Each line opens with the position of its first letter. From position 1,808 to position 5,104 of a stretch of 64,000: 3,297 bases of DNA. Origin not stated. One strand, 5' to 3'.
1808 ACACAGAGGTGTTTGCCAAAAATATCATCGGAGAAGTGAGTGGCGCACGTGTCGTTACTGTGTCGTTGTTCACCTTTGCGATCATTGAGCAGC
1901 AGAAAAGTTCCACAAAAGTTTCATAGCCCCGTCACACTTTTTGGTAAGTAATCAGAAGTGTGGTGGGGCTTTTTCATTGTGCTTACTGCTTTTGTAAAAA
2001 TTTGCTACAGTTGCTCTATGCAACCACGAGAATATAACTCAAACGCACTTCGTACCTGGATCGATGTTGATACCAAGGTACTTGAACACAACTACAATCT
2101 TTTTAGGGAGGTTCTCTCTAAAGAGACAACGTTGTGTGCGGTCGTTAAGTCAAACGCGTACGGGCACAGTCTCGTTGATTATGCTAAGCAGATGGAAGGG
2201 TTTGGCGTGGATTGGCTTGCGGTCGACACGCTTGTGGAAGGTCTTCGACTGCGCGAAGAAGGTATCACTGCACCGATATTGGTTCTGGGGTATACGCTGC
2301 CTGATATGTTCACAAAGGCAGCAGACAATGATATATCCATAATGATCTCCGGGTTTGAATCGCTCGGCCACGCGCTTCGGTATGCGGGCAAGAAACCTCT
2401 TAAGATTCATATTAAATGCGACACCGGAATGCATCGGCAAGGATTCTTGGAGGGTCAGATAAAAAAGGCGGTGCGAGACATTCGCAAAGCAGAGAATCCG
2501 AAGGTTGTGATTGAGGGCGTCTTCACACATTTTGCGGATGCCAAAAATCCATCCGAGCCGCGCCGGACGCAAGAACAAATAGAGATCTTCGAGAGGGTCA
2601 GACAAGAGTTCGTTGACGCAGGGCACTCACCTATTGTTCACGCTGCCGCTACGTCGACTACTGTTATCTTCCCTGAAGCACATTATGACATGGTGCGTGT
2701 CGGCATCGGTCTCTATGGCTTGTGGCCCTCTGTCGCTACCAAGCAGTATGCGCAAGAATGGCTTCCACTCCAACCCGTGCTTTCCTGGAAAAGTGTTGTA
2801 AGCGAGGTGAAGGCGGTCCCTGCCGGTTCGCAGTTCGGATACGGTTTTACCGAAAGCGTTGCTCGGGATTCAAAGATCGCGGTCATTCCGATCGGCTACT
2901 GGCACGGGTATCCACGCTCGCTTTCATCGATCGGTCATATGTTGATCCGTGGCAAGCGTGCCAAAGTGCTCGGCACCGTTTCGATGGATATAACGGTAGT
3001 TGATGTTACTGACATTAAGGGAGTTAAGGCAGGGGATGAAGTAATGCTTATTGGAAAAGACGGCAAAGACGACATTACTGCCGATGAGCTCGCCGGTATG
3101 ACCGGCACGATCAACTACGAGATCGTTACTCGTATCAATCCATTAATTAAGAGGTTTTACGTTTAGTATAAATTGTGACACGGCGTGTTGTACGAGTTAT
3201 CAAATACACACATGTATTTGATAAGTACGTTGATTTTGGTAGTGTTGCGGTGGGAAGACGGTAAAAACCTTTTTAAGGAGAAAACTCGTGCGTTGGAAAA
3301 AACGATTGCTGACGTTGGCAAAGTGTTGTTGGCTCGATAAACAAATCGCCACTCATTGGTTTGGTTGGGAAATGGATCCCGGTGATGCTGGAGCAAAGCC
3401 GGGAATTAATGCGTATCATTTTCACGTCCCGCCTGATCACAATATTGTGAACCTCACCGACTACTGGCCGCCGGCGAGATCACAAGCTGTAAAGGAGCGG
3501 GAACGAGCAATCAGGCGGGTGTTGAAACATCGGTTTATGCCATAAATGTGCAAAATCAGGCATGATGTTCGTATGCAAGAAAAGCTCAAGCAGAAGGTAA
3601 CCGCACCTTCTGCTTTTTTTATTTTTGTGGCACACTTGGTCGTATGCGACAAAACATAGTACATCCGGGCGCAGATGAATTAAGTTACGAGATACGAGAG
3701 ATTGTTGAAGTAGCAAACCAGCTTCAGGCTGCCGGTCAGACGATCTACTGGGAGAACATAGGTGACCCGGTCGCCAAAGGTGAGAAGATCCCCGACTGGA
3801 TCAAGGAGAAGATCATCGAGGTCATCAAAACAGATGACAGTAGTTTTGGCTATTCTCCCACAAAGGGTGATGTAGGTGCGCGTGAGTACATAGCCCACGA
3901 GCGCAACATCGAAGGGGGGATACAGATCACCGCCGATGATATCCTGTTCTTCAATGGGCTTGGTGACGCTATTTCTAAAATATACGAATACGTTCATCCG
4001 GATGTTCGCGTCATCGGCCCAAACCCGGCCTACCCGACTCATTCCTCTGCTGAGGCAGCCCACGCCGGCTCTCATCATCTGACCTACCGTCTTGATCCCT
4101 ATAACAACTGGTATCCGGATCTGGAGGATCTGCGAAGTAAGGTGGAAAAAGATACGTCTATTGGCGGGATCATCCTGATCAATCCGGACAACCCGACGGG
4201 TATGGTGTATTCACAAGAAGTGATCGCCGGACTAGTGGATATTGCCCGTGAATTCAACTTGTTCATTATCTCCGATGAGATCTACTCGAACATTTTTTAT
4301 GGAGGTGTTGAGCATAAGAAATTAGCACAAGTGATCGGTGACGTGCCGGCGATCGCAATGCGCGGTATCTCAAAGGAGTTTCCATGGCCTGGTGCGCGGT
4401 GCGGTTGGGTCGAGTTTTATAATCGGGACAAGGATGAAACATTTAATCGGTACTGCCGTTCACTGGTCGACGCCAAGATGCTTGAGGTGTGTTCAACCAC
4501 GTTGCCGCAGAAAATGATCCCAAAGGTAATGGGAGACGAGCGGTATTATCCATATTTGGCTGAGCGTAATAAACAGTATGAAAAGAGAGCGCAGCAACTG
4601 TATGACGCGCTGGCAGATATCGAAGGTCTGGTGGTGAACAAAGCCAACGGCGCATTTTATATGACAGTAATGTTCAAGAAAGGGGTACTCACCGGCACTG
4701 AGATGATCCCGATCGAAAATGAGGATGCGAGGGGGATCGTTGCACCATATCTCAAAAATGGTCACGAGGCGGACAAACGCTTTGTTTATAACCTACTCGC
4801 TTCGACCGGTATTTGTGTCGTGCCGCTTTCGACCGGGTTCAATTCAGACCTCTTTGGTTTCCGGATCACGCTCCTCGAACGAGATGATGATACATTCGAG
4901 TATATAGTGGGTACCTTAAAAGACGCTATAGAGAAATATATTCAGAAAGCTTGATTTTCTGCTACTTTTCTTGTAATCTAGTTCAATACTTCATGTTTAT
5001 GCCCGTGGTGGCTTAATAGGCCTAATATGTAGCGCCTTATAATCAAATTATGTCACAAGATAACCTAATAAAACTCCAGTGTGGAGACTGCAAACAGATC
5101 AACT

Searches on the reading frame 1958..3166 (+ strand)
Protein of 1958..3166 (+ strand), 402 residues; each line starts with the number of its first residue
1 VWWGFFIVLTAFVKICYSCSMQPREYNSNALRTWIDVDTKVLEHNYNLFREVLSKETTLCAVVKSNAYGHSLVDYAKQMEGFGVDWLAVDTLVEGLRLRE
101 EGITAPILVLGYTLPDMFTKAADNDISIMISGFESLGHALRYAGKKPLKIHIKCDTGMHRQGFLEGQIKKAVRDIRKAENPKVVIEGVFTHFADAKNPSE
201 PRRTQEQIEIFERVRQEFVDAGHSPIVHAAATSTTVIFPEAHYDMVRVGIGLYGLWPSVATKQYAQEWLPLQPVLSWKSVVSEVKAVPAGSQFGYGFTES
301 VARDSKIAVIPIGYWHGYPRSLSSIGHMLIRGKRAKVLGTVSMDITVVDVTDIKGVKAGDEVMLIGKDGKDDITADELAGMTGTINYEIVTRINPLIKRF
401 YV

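Call 47: search_protein_families(library=ncbifam, proteins=[window:1958-3166:+], max_evalue=0.00001)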
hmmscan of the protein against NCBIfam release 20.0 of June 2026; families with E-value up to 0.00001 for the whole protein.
window:1958-3166:+ (402 aa): 9 families
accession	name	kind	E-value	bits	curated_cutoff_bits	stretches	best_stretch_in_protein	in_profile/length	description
TIGR00492.1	alr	equivalog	1.7e-98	329.9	168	1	33-402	3-368/369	alanine racemase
NF033131.1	vanT-G-Cterm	exception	9.6e-94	314.2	460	1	32-400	2-367/368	serine racemase VanT catalytic subunit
NF008897.0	PRK11930.1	equivalog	3.6e-90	303.1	804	1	30-401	457-819/822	bifunctional UDP-N-acetylmuramoyl-tripeptide:D-alanyl-D-alanine ligase/alanine racemase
NF033132.1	vanT-CELN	equivalog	1.3e-60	205.6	900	1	21-394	328-690/697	membrane-bound serine racemase VanT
NF009879.0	PRK13340.1-4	subfamily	2.5e-54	184.7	434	1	29-392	38-395/406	alanine racemase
NF002970.2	PRK03646.1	exception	1.4e-51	175.6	600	1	36-395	8-349/356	catabolic alanine racemase DadX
NF000791.0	PRK00053.2-2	equivalog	1.7e-43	149.1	218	1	35-401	4-339/340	alanine racemase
NF033133.1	vanT-L-cat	exception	5.1e-42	144.4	750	1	29-363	4-334/366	serine racemase VanT-L catalytic subunit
NF000792.0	PRK00053.2-3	equivalog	1.6e-33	116.3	384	1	35-402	6-359/360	alanine racemase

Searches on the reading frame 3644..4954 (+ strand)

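Call 47: search_protein_families(library=ncbifam, proteins=[window:3644-4954:+], max_evalue=0.00001)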
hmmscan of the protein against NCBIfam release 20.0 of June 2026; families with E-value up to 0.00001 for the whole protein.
window:3644-4954:+ (436 aa): 60 families (the best 25 are shown)
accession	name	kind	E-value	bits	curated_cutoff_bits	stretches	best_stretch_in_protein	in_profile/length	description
NF005334.0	PRK06855.1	equivalog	1.2e-201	670.2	443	1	1-434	1-432/434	pyridoxal phosphate-dependent aminotransferase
NF006230.0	PRK08363.1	equivalog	1.1e-55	189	534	1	12-341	10-330/398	alanine aminotransferase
TIGR01265.1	tyr_nico_aTase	subfamily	4.7e-49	167.4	292.45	1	15-344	14-339/403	tyrosine/nicotianamine family aminotransferase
TIGR01264.1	tyr_amTase_E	equivalog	7.7e-43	146.8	474.25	1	15-343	14-338/403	tyrosine transaminase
NF005744.0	PRK07568.1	subfamily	2.7e-38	131.8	389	1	16-342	14-324/398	pyridoxal phosphate-dependent aminotransferase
NF041364.1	GntC_guanitoxin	equivalog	1.1e-35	123.3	415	1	51-346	14-301/356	guanitoxin biosynthesis PLP-dependent (S)-gamma-hydroxy-L-arginine cyclodehydratase GntC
NF005305.0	PRK06836.1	equivalog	1.9e-31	109.7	376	1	16-342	16-336/396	pyridoxal phosphate-dependent aminotransferase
NF041091.1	asp_aminotase_Arch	equivalog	4.6e-26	91.6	550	1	19-347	14-322/376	aspartate aminotransferase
NF005855.0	PRK07777.1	equivalog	4.1e-25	88.9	553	1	52-342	45-324/391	pyridoxal phosphate-dependent aminotransferase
NF006756.0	PRK09276.1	subfamily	2e-24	86.3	507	1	15-348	14-333/387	LL-diaminopimelate aminotransferase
NF005588.0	PRK07309.1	equivalog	7e-24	84.4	576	1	48-341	43-324/391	pyridoxal phosphate-dependent aminotransferase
NF005593.0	PRK07324.1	equivalog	8.9e-24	84.2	476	1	94-258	77-236/373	aminotransferase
NF006229.0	PRK08361.1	equivalog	1.4e-22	80.2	624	1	17-373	22-359/391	aspartate aminotransferase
TIGR03540.1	DapC_direct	equivalog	4e-22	78.7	593.25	1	17-348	14-331/383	LL-diaminopimelate aminotransferase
NF004770.0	PRK06108.1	subfamily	6e-20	71.4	422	1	47-342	48-333/396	pyridoxal phosphate-dependent aminotransferase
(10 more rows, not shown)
